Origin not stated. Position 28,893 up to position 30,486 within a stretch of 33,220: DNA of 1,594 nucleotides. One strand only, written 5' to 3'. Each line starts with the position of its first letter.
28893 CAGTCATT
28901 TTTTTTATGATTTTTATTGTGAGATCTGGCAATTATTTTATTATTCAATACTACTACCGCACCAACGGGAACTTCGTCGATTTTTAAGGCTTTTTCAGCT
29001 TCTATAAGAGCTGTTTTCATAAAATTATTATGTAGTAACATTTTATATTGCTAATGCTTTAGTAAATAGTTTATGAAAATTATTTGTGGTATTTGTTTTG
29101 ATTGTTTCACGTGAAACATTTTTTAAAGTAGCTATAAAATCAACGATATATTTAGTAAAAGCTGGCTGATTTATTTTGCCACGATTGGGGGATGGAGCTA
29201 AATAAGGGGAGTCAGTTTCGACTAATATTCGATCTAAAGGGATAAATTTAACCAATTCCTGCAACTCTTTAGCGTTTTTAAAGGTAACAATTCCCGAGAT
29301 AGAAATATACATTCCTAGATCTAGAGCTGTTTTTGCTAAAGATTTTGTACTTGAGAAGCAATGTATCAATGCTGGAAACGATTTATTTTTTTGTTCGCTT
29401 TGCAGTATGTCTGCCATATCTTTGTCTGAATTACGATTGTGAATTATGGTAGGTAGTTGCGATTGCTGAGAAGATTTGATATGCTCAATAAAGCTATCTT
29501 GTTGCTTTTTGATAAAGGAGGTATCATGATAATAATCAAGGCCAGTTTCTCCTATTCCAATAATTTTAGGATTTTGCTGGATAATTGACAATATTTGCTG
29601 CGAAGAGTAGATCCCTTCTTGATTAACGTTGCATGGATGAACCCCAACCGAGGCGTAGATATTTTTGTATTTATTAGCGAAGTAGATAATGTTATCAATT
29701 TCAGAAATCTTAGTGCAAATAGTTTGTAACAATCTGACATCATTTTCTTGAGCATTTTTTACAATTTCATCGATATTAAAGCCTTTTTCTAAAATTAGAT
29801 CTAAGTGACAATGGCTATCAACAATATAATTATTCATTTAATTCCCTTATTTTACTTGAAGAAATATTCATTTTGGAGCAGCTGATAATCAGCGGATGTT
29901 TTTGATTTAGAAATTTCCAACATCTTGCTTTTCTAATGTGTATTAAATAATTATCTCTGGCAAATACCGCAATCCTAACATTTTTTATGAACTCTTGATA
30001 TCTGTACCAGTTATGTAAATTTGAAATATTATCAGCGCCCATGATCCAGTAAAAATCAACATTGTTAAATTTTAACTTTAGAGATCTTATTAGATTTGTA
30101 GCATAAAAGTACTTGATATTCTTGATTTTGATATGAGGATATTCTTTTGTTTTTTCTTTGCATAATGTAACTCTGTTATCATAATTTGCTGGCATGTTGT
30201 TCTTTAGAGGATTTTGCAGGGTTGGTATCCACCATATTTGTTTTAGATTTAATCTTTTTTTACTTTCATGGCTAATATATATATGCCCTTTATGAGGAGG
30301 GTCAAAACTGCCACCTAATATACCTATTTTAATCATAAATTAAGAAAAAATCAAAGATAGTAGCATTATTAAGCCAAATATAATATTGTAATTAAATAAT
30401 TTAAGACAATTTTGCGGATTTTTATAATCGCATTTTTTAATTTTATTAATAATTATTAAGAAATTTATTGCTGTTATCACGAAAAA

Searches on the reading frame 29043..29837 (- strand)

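Call 10: search_protein_families(library=pfam, proteins=[window:29043-29837:-])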
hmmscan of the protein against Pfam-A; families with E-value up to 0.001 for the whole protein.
window:29043-29837:- (264 aa): 1 family
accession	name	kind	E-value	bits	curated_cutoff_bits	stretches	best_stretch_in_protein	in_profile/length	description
PF01026.27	TatD_DNase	-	2.7e-76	256.8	27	1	6-258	1-252/253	TatD related DNase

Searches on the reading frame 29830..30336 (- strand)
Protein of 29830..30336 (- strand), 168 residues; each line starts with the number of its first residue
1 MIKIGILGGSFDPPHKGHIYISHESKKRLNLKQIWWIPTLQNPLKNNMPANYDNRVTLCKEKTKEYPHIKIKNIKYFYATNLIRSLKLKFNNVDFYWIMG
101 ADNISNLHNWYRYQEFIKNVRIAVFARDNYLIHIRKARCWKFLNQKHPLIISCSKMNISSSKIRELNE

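Call 10: search_protein_families(library=pfam, proteins=[window:29830-30336:-])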
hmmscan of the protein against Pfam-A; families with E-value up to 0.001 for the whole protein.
window:29830-30336:- (168 aa): 1 family
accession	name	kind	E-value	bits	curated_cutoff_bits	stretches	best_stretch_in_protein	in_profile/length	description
PF01467.32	CTP_transf_like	-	8.5e-21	75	21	1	6-165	1-132/133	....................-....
